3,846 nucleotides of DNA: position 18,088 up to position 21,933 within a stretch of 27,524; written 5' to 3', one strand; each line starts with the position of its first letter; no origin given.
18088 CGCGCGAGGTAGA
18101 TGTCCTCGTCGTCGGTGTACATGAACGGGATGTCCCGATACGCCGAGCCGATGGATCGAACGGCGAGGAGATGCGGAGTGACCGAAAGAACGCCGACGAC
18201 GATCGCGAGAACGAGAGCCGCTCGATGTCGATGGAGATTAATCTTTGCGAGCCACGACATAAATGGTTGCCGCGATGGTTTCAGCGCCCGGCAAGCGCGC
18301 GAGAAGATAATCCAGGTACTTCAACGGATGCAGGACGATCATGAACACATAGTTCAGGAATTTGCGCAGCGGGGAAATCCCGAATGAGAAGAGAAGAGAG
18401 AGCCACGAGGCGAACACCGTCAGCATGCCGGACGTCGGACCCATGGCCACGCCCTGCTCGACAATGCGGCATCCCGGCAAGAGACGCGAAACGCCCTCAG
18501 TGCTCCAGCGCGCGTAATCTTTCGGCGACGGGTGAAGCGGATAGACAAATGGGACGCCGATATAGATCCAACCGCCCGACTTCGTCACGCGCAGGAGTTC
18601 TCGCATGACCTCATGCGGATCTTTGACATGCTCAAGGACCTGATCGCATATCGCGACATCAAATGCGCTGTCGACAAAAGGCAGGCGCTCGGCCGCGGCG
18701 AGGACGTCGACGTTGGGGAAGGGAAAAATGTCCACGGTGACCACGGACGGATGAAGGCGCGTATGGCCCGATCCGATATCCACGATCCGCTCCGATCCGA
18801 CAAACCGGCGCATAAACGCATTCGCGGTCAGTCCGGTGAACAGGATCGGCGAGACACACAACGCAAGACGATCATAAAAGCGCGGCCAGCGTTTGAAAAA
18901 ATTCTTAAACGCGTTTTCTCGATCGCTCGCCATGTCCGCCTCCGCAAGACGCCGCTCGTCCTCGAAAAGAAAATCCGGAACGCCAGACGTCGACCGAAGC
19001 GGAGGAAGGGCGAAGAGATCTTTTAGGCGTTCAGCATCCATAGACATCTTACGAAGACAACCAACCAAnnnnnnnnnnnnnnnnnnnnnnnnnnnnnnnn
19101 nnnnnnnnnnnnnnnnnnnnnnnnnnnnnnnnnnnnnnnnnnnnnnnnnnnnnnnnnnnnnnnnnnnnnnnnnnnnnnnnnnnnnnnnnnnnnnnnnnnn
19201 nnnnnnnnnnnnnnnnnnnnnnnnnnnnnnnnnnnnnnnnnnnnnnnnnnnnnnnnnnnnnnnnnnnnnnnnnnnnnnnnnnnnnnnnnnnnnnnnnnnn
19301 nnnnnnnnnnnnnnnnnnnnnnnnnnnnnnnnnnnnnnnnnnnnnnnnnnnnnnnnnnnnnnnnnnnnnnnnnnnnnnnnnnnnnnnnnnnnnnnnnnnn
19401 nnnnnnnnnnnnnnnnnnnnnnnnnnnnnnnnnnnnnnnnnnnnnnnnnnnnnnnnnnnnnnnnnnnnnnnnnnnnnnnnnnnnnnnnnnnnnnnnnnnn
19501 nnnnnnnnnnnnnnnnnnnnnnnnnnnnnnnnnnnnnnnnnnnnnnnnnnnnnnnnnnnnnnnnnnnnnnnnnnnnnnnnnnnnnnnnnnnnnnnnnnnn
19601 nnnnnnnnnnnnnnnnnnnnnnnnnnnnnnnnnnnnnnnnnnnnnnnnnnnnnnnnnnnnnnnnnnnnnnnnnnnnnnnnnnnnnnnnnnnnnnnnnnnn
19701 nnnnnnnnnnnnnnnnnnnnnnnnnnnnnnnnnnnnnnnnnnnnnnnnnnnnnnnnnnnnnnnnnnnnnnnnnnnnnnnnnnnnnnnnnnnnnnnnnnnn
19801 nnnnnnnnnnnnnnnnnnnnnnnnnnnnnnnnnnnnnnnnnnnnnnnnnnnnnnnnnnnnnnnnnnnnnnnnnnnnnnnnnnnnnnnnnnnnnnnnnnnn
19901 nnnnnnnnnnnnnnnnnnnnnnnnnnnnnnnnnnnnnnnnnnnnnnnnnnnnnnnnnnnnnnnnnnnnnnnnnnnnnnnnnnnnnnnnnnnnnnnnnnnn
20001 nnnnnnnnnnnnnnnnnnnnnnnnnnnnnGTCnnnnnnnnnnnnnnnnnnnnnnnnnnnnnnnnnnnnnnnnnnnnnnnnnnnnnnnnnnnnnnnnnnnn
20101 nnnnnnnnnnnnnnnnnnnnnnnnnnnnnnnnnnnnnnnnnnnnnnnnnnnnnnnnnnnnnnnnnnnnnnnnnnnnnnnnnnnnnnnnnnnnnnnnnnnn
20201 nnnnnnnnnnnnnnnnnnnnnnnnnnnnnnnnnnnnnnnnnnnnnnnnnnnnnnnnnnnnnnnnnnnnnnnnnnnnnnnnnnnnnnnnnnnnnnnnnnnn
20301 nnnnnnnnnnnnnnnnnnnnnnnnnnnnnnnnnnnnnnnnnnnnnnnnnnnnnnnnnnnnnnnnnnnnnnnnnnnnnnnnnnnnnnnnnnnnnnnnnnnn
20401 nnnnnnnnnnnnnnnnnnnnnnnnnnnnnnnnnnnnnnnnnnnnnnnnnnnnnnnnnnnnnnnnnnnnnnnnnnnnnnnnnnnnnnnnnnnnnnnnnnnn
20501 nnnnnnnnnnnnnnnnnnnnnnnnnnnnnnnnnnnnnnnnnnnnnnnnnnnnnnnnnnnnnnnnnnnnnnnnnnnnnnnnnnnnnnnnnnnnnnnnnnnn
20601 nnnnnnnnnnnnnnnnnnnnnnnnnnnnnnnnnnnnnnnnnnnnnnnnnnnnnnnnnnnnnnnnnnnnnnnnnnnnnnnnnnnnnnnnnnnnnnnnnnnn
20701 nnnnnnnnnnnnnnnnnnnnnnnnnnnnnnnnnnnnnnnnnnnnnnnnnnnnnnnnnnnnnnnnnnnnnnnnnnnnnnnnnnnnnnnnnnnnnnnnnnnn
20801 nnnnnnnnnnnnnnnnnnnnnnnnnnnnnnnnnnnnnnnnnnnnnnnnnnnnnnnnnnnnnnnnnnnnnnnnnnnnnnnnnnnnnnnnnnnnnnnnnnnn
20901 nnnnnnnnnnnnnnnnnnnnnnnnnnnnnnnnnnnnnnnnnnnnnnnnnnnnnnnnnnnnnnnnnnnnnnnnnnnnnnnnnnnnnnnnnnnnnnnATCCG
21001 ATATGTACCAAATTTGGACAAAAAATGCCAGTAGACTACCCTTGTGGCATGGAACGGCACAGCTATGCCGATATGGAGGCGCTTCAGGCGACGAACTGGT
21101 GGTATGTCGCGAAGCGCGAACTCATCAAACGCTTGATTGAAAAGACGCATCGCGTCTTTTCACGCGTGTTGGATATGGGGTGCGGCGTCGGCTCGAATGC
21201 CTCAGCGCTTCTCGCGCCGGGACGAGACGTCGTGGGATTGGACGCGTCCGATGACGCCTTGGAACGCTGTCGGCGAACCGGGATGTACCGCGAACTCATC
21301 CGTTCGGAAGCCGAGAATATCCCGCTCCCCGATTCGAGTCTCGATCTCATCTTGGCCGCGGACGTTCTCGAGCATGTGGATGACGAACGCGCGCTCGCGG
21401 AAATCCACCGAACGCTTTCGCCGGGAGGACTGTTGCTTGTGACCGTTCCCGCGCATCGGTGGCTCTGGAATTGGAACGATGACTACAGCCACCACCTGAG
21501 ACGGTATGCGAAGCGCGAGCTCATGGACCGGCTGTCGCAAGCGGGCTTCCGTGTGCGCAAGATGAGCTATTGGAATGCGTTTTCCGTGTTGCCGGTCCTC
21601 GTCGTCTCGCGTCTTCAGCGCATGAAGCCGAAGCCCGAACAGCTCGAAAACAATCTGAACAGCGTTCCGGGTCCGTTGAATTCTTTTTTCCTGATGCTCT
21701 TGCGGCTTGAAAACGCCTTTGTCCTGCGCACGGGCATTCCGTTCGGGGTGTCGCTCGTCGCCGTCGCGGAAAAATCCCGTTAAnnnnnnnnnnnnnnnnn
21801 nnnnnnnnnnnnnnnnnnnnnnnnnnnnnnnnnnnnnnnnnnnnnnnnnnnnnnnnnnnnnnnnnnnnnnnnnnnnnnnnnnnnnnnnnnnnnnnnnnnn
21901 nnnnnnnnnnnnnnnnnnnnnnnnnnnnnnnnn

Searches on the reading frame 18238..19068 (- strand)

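Call 7: search_protein_families(library=pfam, proteins=[window:18238-19068:-])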
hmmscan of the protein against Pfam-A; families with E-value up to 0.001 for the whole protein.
window:18238-19068:- (276 aa): 8 families
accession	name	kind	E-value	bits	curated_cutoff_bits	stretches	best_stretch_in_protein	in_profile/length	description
PF08241.18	Methyltransf_11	-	6.2e-13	49.6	21.2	1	122-170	47-95/95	Methyltransferase domain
PF13489.12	Methyltransf_23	-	2.6e-09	37.5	27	1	92-188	23-132/164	Methyltransferase domain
PF13847.12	Methyltransf_31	-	1.4e-07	31.7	27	1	126-170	63-109/145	Methyltransferase domain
PF08242.18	Methyltransf_12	-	4e-06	27.9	30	1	117-168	50-98/98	Methyltransferase domain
PF13649.12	Methyltransf_25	-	4.2e-06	27.8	27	1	123-166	52-97/97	Methyltransferase domain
PF01209.24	Ubie_methyltran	-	4.1e-05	23.5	20.1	1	122-170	103-151/233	ubiE/COQ5 methyltransferase family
PF07021.18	MetW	-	0.00035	20.7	21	1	131-163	71-103/193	Methionine biosynthesis protein MetW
PF05148.21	Methyltransf_8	-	0.00074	19.9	27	1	90-170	71-156/219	Hypothetical methyltransferase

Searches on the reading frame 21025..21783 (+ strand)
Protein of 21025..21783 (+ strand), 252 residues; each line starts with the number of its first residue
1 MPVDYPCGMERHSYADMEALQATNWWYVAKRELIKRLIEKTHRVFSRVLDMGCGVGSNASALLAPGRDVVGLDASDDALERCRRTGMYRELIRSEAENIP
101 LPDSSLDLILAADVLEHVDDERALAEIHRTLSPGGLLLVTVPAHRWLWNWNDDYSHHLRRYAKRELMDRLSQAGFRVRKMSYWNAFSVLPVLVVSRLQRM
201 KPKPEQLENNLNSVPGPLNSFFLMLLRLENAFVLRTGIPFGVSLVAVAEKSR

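Call 7: search_protein_families(library=pfam, proteins=[window:21025-21783:+])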
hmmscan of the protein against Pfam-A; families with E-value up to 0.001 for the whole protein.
window:21025-21783:+ (252 aa): 11 families
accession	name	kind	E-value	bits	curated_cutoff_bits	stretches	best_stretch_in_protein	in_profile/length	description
PF08241.18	Methyltransf_11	-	4.3e-22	79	21.2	1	49-138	1-94/95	Methyltransferase domain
PF13489.12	Methyltransf_23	-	7e-20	71.8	27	1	31-178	10-162/164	Methyltransferase domain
PF13649.12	Methyltransf_25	-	3.6e-18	66.5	27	1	48-135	1-97/97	Methyltransferase domain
PF08242.18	Methyltransf_12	-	1.3e-13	52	30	1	49-137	1-98/98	Methyltransferase domain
PF13847.12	Methyltransf_31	-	8.7e-12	45.4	27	1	47-146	6-117/145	Methyltransferase domain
PF01209.24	Ubie_methyltran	-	3.7e-06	26.9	20.1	1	29-140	35-152/233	ubiE/COQ5 methyltransferase family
PF24675.1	NpmA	-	3.4e-05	23.7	60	0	120-185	117-185/214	16S rRNA (adenine(1408)-N(1))-methyltransferase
PF05724.17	TPMT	-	0.00011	22.4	26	1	30-85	22-78/218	Thiopurine S-methyltransferase (TPMT)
PF07021.18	MetW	-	0.0003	20.9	21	1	37-123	6-93/193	Methionine biosynthesis protein MetW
PF03141.22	Methyltransf_29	-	0.00039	19.6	23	1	39-142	110-220/506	Putative S-adenosyl-L-methionine-dependent methyltransferase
PF05148.21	Methyltransf_8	-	0.00041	20.7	27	0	19-140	49-157/219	Hypothetical methyltransferase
